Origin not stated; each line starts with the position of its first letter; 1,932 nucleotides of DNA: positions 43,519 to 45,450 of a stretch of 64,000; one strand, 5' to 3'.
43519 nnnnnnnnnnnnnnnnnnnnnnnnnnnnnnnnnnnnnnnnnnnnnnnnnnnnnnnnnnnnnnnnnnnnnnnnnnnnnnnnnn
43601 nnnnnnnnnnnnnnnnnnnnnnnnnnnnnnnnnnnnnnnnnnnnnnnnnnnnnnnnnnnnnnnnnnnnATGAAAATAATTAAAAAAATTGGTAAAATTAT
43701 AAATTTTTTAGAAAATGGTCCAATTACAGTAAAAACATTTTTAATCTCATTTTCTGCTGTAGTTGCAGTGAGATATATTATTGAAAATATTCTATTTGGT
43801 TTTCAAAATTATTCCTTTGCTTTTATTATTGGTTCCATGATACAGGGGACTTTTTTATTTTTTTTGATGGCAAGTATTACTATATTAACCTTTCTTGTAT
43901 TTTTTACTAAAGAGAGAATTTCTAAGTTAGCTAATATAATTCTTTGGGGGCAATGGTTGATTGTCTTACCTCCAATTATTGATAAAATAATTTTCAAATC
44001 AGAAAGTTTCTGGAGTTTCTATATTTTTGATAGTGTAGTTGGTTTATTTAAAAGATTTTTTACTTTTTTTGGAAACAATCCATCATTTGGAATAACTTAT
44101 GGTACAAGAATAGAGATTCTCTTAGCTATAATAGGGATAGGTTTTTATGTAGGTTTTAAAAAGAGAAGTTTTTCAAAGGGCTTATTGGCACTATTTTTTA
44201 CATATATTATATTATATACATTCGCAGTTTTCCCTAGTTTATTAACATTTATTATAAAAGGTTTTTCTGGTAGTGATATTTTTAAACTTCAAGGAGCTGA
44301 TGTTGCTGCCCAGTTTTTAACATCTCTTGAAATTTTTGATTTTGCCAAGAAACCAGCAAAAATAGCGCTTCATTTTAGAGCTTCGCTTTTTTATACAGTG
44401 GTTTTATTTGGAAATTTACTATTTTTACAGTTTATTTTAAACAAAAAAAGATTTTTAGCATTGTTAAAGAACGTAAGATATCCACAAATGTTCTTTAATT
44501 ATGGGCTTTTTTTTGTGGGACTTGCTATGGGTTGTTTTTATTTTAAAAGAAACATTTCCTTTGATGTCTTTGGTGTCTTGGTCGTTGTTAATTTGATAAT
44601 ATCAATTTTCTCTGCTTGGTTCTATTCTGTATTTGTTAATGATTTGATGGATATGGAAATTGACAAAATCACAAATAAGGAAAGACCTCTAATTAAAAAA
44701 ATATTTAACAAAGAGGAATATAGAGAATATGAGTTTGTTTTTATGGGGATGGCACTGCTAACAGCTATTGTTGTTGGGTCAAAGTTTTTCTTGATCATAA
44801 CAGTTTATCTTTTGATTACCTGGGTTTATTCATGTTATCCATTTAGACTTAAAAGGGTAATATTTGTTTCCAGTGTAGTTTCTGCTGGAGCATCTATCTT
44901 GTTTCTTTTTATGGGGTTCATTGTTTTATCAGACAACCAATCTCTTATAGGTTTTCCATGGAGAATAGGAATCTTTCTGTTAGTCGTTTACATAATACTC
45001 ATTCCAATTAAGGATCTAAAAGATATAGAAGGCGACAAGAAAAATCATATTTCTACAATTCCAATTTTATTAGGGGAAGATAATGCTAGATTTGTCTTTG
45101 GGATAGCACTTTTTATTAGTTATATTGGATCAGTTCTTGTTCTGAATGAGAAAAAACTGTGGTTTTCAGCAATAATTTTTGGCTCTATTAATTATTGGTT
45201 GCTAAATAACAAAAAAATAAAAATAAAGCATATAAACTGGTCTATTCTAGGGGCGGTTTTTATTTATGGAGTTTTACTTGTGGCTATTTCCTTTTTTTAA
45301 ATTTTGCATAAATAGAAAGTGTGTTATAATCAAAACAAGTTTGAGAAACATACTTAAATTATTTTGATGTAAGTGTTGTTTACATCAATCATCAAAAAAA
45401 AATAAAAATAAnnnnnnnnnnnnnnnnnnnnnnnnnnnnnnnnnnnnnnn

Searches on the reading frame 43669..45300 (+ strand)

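Call 7: search_protein_families(library=ncbifam, proteins=[window:43669-45300:+])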
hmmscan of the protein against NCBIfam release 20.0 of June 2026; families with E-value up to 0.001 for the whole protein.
window:43669-45300:+ (543 aa): 11 families
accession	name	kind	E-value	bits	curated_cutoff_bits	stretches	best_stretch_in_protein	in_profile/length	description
NF009525.0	PRK12887.1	equivalog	3e-17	62.9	226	1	299-491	49-246/310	homogentisate phytyltransferase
NF009523.0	PRK12884.1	equivalog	7.1e-17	61.5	269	1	306-492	39-219/279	prenyltransferase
NF005742.0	PRK07566.1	equivalog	7.7e-17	61.4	313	1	319-504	81-266/315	chlorophyll synthase ChlG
NF009522.0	PRK12883.1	equivalog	4.1e-15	56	353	1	305-492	40-218/279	geranylgeranylglycerol-phosphate geranylgeranyltransferase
NF009521.0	PRK12882.1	equivalog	8.4e-12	44.9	296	1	322-492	57-222/280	geranylgeranylglycerol-phosphate geranylgeranyltransferase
NF009513.0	PRK12872.1-3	equivalog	9.1e-12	45.1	288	1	298-507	52-252/293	prenyltransferase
TIGR01476.1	chlor_syn_BchG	subfamily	6e-11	42.3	212.3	1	319-504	53-238/283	(bacterio)chlorophyll synthase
NF009058.0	PRK12392.1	subfamily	1.5e-09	37.4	494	1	297-494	46-246/333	bacteriochlorophyll c synthase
NF006088.0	PRK08238.1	equivalog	1.4e-07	30.5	351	1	258-407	188-329/482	UbiA family prenyltransferase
NF004751.0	PRK06080.1-3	equivalog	4.6e-06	26.4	264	1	447-501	193-247/296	1,4-dihydroxy-2-naphthoate polyprenyltransferase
NF009512.0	PRK12872.1-1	equivalog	1.8e-05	24.5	278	1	292-509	30-263/303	geranylgeranylglycerol-phosphate geranylgeranyltransferase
